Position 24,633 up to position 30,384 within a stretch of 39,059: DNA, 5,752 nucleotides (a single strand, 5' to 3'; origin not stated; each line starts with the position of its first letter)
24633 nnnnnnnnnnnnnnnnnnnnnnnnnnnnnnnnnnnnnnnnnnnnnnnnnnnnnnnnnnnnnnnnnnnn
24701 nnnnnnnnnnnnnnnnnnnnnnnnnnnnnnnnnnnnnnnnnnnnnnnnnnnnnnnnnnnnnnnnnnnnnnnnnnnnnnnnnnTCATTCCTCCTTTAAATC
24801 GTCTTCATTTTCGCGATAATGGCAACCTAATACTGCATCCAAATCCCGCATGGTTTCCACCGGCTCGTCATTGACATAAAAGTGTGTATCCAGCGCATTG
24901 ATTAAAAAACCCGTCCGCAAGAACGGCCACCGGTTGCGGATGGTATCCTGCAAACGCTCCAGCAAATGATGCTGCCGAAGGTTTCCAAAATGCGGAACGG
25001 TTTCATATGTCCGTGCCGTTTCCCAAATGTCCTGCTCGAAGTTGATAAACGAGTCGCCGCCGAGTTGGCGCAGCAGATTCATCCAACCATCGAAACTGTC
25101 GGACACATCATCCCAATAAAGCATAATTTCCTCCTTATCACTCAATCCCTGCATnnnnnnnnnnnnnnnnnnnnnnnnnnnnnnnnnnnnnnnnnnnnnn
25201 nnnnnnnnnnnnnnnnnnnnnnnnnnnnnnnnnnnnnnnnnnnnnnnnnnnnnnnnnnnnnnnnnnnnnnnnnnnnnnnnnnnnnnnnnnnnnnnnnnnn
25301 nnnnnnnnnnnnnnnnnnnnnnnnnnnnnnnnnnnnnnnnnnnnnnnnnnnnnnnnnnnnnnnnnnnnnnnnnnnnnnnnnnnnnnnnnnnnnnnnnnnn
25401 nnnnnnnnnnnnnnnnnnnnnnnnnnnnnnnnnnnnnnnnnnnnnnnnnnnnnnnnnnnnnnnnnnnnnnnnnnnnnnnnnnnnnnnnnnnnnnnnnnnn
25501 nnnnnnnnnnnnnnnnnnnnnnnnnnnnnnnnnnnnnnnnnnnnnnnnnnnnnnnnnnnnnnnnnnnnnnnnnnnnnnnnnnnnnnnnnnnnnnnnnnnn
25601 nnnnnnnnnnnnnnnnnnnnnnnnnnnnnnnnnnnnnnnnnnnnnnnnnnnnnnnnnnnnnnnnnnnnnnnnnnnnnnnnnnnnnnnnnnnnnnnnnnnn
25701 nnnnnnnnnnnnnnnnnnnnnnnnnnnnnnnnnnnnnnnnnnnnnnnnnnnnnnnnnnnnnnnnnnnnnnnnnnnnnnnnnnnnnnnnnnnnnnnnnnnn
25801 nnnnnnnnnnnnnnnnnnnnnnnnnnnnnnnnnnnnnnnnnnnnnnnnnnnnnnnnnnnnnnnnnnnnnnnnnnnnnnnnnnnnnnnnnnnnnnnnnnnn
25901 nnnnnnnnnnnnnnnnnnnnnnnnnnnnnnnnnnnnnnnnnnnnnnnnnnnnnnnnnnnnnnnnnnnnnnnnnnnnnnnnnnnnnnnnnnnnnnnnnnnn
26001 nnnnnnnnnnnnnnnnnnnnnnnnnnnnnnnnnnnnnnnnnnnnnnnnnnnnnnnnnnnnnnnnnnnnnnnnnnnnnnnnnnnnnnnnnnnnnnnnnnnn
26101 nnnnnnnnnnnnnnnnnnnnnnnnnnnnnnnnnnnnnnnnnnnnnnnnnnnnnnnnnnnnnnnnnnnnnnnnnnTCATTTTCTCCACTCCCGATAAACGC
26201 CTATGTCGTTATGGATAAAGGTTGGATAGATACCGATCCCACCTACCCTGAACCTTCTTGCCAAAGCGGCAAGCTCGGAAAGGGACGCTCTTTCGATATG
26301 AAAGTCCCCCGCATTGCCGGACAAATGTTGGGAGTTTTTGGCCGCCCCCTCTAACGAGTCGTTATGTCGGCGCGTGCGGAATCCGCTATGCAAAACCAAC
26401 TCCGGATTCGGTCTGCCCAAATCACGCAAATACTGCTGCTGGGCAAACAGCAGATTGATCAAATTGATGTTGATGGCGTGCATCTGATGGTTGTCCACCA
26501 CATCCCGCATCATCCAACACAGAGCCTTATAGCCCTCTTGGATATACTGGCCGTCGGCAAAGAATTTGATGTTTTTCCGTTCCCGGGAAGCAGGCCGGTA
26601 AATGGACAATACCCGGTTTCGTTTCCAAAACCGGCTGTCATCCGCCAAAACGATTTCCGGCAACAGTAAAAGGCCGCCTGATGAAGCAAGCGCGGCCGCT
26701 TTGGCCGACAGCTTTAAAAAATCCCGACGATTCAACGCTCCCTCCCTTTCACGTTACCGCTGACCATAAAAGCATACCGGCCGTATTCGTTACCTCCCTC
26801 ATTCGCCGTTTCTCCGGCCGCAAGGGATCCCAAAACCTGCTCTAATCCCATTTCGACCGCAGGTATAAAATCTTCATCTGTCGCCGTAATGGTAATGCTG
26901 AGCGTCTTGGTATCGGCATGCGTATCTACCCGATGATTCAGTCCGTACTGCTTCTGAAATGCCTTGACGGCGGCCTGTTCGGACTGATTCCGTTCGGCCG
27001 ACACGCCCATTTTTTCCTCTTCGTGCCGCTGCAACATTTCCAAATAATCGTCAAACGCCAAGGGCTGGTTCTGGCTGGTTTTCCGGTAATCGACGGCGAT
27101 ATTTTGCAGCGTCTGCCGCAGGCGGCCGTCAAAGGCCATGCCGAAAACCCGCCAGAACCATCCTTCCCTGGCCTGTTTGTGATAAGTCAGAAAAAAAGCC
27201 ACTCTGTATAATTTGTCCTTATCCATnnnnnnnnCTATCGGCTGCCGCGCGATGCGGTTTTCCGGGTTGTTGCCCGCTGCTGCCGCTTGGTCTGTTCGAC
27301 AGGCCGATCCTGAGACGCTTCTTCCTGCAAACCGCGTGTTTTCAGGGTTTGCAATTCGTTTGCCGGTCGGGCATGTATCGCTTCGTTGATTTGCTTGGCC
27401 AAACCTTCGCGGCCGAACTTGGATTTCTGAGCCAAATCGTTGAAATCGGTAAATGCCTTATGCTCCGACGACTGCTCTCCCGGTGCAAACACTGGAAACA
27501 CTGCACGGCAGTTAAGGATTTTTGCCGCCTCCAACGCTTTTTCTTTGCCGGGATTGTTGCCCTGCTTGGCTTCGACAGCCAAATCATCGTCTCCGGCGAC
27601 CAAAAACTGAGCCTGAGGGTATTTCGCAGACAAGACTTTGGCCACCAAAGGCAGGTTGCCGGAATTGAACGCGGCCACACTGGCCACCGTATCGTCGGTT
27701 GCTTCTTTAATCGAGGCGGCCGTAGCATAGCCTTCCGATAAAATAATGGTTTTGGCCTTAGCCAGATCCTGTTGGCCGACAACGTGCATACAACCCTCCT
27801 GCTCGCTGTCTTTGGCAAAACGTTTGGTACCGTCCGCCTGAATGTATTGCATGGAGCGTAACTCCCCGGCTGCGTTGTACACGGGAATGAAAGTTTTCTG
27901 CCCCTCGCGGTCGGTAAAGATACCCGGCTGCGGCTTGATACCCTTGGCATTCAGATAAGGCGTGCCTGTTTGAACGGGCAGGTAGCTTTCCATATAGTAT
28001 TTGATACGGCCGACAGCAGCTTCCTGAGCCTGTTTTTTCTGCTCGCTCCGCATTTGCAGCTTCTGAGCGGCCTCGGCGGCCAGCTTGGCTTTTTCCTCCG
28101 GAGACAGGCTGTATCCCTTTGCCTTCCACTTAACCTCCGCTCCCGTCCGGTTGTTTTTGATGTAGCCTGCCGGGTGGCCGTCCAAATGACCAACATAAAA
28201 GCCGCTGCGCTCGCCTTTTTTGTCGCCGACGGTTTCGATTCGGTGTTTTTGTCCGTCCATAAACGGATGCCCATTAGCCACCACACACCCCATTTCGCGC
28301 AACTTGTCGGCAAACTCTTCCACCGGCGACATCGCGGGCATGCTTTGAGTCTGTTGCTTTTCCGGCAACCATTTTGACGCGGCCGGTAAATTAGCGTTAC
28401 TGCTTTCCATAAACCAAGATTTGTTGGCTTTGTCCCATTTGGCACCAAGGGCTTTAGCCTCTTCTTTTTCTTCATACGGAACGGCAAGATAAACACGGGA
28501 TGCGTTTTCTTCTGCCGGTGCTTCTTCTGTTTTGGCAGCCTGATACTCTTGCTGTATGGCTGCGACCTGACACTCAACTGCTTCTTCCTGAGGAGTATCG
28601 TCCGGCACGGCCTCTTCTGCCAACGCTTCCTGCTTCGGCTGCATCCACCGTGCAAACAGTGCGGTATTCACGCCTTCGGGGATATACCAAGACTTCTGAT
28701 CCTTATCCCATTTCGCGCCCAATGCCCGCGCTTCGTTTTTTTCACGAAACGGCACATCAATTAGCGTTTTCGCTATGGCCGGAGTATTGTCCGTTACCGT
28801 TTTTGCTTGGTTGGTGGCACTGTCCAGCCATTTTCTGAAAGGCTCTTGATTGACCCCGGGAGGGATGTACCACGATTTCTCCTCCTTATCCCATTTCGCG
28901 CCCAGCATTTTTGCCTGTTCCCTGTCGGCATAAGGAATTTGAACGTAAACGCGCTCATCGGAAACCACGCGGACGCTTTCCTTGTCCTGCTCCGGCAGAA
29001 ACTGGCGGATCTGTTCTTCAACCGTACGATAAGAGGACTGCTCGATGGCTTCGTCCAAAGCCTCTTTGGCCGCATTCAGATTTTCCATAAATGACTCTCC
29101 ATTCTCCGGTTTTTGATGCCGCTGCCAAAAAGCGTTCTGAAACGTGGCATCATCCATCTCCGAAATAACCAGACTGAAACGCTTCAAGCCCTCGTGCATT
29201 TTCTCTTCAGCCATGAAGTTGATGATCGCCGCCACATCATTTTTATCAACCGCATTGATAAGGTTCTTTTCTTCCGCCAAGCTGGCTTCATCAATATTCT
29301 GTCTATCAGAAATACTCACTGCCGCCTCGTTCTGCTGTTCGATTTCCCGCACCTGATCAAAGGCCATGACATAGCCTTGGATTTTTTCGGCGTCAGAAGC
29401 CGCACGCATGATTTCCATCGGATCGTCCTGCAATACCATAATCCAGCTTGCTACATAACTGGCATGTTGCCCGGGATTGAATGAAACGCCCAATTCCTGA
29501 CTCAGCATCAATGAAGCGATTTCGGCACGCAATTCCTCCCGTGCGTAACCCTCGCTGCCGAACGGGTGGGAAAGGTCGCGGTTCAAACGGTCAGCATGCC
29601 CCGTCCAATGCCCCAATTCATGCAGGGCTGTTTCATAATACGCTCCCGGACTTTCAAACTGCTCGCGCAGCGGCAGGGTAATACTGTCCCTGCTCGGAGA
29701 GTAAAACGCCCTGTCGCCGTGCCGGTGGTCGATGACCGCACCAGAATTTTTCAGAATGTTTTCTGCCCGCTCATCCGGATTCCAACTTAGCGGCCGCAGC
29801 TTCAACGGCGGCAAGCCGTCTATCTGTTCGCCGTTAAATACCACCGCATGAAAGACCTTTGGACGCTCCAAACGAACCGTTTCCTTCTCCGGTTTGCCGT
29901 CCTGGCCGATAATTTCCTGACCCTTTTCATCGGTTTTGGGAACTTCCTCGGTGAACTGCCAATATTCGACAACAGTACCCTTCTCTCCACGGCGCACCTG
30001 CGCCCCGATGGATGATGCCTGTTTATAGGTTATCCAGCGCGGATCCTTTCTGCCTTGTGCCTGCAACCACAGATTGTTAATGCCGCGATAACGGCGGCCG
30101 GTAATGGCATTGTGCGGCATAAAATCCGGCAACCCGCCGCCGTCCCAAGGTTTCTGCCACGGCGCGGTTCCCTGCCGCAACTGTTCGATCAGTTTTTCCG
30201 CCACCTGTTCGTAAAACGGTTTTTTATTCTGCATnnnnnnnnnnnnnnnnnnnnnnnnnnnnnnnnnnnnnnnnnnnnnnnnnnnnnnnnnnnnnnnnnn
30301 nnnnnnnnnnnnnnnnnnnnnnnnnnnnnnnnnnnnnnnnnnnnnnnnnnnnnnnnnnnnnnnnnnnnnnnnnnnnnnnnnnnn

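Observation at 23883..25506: Three-gene operon: orphan DNA methyltransferase with an unusual HPPY motif, plus a highly acidic small protein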

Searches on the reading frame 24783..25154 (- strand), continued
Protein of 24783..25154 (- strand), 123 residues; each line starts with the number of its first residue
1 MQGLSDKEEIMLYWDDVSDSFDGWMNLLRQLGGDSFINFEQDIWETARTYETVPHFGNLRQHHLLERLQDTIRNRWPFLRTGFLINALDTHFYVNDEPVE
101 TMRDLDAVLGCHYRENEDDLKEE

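Call 95: fold_search(model_id=the predicted structure, library=viral)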
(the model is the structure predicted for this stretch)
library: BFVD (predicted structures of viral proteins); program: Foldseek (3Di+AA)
matches with E <= 10: 353; with E <= 0.001: 0
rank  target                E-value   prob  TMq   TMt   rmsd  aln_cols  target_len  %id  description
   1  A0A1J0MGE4            3.9e-01  0.11  0.23  0.21  10.5       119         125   10  (no name in the UniProt tables at hand)
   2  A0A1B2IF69            5.0e-01  0.08  0.19  0.19  11.3       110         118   13  (no name in the UniProt tables at hand)
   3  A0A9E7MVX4            5.3e-01  0.69  0.25  0.45   2.0        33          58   24  (no name in the UniProt tables at hand)
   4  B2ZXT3                5.7e-01  0.21  0.27  0.32   7.3        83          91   13  Uncharacterized protein [Ralstonia phage phiRSL1]
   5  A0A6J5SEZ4            6.4e-01  0.18  0.26  0.29   7.4        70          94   10  Uncharacterized protein [uncultured Caudovirales phage]
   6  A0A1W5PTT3            6.8e-01  0.13  0.26  0.19  16.2       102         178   15  (no name in the UniProt tables at hand)
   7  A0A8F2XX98            8.2e-01  0.25  0.40  0.41   5.8        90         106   11  Uncharacterized protein [Vibrio phage vB_VpP_BT-1011]
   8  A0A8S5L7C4            8.2e-01  0.05  0.17  0.06  12.5       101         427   10  Uncharacterized protein [CrAss-like virus sp. ctt4r3]
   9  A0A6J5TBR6            8.8e-01  0.23  0.28  0.17   7.7        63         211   14  Uncharacterized protein [uncultured Caudovirales phage]
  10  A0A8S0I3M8            8.8e-01  0.09  0.24  0.08  12.4       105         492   15  (no name in the UniProt tables at hand)
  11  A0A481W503            9.9e-01  0.21  0.30  0.30   6.4        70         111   11  Uncharacterized protein [Pseudomonas phage Psa21]
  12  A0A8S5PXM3            9.9e-01  0.21  0.31  0.25   6.0        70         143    7  Uncharacterized protein [Myoviridae sp. ctgsk7]
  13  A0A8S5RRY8            9.9e-01  0.18  0.23  0.35   7.0        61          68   15  Uncharacterized protein [Siphoviridae sp. ctwNf2]
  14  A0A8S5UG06            1.2e+00  0.18  0.28  0.40   6.8        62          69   10  Uncharacterized protein (Fragment) [Podoviridae sp. ctnuR9]
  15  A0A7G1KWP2            1.3e+00  0.15  0.30  0.39   9.4        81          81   14  (no name in the UniProt tables at hand)
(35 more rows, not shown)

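Call 101: search_solved_structures(query=A5, max_evalue=10)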
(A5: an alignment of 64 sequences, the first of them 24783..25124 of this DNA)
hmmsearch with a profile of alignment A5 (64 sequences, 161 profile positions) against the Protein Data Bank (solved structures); distinct sequences matched with E-value up to 10: 8.
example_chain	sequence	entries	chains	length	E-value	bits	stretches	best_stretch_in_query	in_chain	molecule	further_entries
8cws_A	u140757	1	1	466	0.027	17.6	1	1-72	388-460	F4132-2 Chain A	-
6zjk_C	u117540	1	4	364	0.075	16.1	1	85-129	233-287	Ribonucleoside-diphosphate reductase subunit beta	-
4i7h_A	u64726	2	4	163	0.089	15.9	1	8-55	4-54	peroxide stress sensing regulator | Peroxide stress regulator PerR, FUR family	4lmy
13bv_D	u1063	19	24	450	0.32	14.1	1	73-158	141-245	Beclin-1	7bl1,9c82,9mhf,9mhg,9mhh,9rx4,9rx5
6msp_A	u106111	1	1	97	0.57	13.3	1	49-116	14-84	De novo Designed Protein Foldit3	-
2bnx_A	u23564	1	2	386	0.95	12.5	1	33-145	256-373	DIAPHANOUS PROTEIN HOMOLOG 1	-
8cwy_A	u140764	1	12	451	1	12.4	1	1-64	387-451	T32-15-1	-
8iag_A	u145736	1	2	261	1.6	11.8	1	69-120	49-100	rDcaUPO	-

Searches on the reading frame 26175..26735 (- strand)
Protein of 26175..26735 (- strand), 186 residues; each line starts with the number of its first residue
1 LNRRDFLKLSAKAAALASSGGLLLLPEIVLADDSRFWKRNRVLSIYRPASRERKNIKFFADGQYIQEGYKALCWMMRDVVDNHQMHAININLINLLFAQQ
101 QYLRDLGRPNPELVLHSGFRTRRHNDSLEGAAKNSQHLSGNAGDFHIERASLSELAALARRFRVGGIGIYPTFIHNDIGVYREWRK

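Call 4: search_protein_families(library=pfam, proteins=[window:26175-26735:-], max_evalue=0.01)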
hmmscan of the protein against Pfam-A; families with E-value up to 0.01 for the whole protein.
window:26175-26735:- (186 aa): 3 families
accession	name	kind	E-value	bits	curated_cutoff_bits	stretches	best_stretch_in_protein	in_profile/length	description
PF05951.18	Peptidase_M15_2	-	4.8e-23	82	27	1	39-184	5-153/153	Bacterial protein of unknown function (DUF882)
PF08291.16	Peptidase_M15_3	-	7e-12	45.9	23.2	1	85-175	24-106/108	Peptidase M15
PF10518.14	TAT_signal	-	0.0043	17.4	22.7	0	1-17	2-18/21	TAT (twin-arginine translocation) pathway signal sequence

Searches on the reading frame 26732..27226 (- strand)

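Call 4: search_protein_families(library=pfam, proteins=[window:26732-27226:-], max_evalue=0.01)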
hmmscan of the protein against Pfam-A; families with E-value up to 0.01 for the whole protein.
window:26732-27226:- (164 aa): 1 family
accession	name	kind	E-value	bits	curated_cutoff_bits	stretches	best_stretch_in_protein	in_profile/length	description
PF01471.23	PG_binding_1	-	0.0052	17.4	23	0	84-110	31-55/57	Putative peptidoglycan binding domain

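Call 6: search_protein_families(library=ncbifam, proteins=[window:26732-27226:-], max_evalue=0.01)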
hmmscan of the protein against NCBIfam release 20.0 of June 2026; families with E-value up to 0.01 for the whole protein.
window:26732-27226:- (164 aa): 0 families

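Call 21: search_protein_families(library=phrogs, proteins=[window:26732-27226:-], max_evalue=0.01)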
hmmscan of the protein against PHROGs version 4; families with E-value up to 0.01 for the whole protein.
window:26732-27226:- (164 aa): 0 families

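Call 22: search_protein_families(library=padloc, proteins=[window:26732-27226:-], max_evalue=0.01)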
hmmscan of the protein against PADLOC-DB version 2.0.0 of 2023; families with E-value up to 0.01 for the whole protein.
window:26732-27226:- (164 aa): 0 families

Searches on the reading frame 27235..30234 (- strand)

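Call 4: search_protein_families(library=pfam, proteins=[window:27235-30234:-], max_evalue=0.01)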
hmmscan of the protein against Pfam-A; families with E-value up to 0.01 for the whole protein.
window:27235-30234:- (999 aa): 4 families
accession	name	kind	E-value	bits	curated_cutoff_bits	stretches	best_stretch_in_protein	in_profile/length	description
PF18974.5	DUF5710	-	1.6e-56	188.2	26.5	3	489-532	1-44/44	Domain of unknown function (DUF5710)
PF18818.7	MPTase-PolyVal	-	1.1e-46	158.4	27.5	1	155-280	1-125/126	Zincin-like metallopeptidase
PF08401.16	ArdcN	-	2.1e-33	115.6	22.6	1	7-125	3-115/123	N-terminal domain of anti-restriction factor ArdC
PF13362.12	Toprim_3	-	7.3e-06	26.8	27.2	1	830-937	2-91/95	Toprim domain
